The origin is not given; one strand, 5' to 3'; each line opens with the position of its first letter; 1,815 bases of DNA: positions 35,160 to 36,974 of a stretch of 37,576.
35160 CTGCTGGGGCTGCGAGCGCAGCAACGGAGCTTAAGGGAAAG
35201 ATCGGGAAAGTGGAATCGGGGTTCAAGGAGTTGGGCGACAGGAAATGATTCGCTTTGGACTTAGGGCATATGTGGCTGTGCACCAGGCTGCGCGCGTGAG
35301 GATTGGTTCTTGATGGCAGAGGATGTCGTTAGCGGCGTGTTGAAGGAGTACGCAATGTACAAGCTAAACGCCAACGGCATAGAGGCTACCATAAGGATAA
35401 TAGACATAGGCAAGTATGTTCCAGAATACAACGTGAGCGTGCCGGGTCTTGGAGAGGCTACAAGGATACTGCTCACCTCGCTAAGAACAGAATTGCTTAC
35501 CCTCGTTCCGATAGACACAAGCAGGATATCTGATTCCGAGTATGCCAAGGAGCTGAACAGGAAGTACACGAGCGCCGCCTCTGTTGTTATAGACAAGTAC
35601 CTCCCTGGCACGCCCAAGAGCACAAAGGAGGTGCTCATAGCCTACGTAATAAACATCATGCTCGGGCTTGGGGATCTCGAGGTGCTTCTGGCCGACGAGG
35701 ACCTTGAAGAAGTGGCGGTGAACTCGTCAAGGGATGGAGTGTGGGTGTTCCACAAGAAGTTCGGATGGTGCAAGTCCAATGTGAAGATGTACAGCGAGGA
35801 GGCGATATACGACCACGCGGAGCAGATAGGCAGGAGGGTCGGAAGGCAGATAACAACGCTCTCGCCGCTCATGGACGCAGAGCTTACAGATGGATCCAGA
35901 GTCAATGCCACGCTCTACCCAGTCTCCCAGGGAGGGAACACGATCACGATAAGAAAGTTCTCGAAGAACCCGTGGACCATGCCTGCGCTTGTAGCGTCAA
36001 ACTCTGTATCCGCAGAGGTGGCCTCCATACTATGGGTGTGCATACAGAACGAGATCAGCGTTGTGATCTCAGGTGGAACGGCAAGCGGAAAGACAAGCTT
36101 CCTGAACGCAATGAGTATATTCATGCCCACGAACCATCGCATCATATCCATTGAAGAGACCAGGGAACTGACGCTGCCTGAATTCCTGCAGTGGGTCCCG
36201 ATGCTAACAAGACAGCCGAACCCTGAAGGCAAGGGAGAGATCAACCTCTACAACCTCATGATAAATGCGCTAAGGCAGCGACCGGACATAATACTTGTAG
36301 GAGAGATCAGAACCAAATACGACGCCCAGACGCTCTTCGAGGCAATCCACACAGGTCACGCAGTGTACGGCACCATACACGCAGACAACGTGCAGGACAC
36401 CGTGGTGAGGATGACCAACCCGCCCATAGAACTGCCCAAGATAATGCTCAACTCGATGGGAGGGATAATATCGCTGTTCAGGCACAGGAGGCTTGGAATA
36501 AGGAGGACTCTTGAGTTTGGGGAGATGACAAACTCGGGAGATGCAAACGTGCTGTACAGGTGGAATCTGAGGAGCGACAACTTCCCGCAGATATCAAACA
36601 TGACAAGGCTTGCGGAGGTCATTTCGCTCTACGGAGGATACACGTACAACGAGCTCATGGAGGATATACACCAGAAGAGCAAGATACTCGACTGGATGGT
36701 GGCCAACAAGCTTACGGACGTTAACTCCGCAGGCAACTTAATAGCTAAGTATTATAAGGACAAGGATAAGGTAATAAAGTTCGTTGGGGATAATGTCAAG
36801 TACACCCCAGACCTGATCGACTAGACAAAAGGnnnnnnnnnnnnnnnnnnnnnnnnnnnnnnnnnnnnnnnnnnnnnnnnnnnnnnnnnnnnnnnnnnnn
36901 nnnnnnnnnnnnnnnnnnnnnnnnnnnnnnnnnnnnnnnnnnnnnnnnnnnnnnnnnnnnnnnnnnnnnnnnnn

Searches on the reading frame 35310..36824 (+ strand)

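Call 7: search_protein_families(library=pfam, proteins=[window:35310-36824:+], max_evalue=0.01)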
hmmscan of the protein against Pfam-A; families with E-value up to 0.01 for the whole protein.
window:35310-36824:+ (504 aa): 1 family
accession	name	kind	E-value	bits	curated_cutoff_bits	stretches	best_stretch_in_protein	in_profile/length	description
PF00437.27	T2SSE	-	1.1e-32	113.5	24.9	1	185-387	70-273/370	Type II/IV secretion system protein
